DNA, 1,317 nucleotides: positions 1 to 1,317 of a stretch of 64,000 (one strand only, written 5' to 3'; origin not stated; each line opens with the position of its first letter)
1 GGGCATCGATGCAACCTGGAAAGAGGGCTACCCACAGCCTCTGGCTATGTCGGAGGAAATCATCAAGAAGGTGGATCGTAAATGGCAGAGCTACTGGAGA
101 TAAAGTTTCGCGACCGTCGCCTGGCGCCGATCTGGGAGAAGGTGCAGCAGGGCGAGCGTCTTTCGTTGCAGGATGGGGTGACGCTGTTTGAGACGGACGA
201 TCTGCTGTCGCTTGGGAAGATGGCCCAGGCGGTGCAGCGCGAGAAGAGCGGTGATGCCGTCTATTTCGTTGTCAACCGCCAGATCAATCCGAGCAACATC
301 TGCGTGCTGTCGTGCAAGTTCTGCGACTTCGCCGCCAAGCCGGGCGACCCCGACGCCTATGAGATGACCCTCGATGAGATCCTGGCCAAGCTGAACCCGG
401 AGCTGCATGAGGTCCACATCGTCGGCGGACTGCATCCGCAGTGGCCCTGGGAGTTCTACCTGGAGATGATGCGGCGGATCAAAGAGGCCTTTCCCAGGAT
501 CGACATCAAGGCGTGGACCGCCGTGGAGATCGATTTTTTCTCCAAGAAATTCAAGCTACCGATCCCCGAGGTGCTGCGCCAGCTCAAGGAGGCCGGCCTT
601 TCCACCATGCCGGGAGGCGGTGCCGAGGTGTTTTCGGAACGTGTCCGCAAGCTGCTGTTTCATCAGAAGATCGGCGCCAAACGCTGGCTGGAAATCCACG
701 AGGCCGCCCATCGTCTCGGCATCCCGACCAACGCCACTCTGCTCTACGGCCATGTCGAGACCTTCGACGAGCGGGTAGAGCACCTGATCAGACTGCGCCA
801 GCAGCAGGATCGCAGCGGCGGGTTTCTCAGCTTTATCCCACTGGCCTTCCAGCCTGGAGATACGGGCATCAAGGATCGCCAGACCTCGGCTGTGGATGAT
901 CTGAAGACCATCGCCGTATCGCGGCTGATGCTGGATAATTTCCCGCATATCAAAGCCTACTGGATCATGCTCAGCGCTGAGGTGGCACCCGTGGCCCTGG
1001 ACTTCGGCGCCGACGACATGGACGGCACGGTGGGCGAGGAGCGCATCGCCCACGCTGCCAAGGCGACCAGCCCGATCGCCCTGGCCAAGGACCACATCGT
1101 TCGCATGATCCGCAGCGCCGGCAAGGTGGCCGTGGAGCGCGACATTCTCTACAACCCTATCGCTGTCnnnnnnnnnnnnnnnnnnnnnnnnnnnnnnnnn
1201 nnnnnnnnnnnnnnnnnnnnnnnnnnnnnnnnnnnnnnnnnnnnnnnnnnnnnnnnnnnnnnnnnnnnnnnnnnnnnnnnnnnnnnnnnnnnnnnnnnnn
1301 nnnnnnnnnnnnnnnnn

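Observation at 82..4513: Futalosine-pathway cluster with a radical-SAM (MqnE/MqnC-type) - MqnA fusion protein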

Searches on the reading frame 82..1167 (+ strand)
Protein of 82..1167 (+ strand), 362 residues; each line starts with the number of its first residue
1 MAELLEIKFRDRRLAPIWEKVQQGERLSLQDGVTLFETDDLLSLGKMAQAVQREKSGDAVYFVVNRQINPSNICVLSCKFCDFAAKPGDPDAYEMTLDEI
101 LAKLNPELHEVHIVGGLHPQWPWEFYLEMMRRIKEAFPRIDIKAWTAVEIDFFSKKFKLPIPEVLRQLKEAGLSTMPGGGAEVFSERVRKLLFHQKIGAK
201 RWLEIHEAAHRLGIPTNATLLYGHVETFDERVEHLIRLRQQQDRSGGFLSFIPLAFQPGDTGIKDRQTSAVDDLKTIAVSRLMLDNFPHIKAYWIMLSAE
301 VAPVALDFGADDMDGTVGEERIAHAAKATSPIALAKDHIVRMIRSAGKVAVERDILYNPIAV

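Call 55: search_solved_structures(query=window:82-1167:+, max_evalue=0.00001)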
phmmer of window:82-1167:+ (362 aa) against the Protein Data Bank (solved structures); distinct sequences matched with E-value up to 0.00001: 1.
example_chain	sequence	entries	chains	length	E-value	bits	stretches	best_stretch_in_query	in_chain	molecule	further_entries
6xi9_A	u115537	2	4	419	2.7e-88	299.8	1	15-360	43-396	Aminodeoxyfutalosine synthase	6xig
